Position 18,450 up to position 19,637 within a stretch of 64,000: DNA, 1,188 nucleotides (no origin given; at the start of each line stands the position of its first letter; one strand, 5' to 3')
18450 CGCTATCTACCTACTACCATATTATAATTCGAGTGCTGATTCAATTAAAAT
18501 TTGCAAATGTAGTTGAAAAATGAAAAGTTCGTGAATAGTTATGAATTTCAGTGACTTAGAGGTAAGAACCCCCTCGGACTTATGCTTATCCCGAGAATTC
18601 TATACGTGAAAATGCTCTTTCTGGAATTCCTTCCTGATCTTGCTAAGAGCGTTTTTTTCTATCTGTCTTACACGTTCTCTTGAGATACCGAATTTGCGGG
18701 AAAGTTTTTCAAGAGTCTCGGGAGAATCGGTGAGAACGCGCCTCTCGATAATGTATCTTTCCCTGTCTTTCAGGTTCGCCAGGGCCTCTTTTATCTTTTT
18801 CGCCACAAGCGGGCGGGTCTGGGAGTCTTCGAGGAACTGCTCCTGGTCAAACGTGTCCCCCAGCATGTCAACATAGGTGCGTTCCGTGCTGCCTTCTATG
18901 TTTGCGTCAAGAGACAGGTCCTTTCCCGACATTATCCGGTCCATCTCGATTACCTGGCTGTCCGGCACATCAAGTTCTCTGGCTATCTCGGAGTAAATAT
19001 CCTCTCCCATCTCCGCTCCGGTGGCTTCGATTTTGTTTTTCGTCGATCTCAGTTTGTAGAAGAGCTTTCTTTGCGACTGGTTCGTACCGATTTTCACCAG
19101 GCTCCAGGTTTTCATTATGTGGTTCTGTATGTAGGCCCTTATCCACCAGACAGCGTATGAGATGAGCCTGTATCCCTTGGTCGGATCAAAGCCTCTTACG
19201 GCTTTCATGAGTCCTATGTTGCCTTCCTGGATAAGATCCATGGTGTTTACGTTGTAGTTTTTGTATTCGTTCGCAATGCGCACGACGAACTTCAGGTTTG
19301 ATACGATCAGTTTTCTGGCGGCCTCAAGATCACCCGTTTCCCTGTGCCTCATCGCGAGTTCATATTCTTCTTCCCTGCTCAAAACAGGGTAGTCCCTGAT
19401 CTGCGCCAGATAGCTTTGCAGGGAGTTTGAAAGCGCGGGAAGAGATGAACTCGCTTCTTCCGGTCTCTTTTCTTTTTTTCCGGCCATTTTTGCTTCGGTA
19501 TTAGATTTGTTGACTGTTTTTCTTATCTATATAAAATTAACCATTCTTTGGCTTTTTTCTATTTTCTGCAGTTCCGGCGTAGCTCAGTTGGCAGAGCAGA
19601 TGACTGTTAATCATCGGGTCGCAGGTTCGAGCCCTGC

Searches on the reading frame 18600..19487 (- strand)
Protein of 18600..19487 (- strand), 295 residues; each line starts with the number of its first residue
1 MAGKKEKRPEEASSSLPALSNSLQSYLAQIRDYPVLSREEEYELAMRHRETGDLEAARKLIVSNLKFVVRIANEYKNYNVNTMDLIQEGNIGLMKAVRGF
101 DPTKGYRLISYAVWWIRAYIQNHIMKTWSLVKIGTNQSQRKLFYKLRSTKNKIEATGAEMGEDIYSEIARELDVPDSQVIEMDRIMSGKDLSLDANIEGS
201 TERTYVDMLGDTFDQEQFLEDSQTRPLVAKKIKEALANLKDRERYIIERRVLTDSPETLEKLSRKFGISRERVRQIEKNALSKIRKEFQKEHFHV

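Call 15: search_protein_families(library=ncbifam, proteins=[window:18600-19487:-], max_evalue=0.00001)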
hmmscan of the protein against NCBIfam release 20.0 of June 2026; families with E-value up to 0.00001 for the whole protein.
window:18600-19487:- (295 aa): 45 families (the best 25 are shown)
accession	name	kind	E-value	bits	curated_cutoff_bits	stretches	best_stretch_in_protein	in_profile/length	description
TIGR02392.1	rpoH_proteo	equivalog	6.4e-98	327.7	323.1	1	22-288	2-268/270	RNA polymerase sigma factor RpoH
NF005143.0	PRK06596.1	subfamily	5.1e-96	321.5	241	1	15-290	8-283/285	RNA polymerase factor sigma-32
NF005693.0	PRK07500.1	equivalog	2e-70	237.2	315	1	32-292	17-281/289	RNA polymerase factor sigma-32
NF004207.0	PRK05657.1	equivalog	8e-55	186.5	394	1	16-291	51-320/329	RNA polymerase sigma factor RpoS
TIGR02394.1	rpoS_proteo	equivalog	5.7e-54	183.5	378.7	1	20-292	12-278/285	RNA polymerase sigma factor RpoS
TIGR02997.1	Sig70-cyanoRpoD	subfamily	3.1e-44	151.5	384.5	1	55-285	74-298/298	RNA polymerase sigma factor, RpoD/SigA family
NF006666.0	PRK09210.1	equivalog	5.8e-43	147.6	572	1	20-287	98-359/370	RNA polymerase sigma factor RpoD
NF041931.2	MzaA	equivalog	3.7e-42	145.1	800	1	55-287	475-704/726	MZA anti-phage system associated sigma-70 family RNA polymerase sigma factor MzaA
TIGR02393.1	RpoD_Cterm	equivalog_domain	5.6e-41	140.7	354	1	56-291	1-231/238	RNA polymerase sigma factor RpoD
NF004562.0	PRK05901.1-4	equivalog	1.1e-39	136.5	779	1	55-288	316-544/571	RNA polymerase sigma factor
NF005920.0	PRK07921.1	subfamily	1.8e-37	129.1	464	1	36-287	73-317/328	RNA polymerase sigma factor SigB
NF005642.0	PRK07405.1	subfamily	1e-36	126.8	524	1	50-287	78-308/318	RNA polymerase sigma factor SigD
NF005785.0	PRK07598.1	equivalog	1.9e-36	125.8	554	1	33-287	155-401/415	RNA polymerase sigma factor SigC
NF004615.0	PRK05949.1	subfamily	1.8e-35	122.4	530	1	55-287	91-317/327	RNA polymerase sigma factor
NF004208.0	PRK05658.1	equivalog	2.4e-35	122.6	555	1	44-286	381-618/631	RNA polymerase sigma factor RpoD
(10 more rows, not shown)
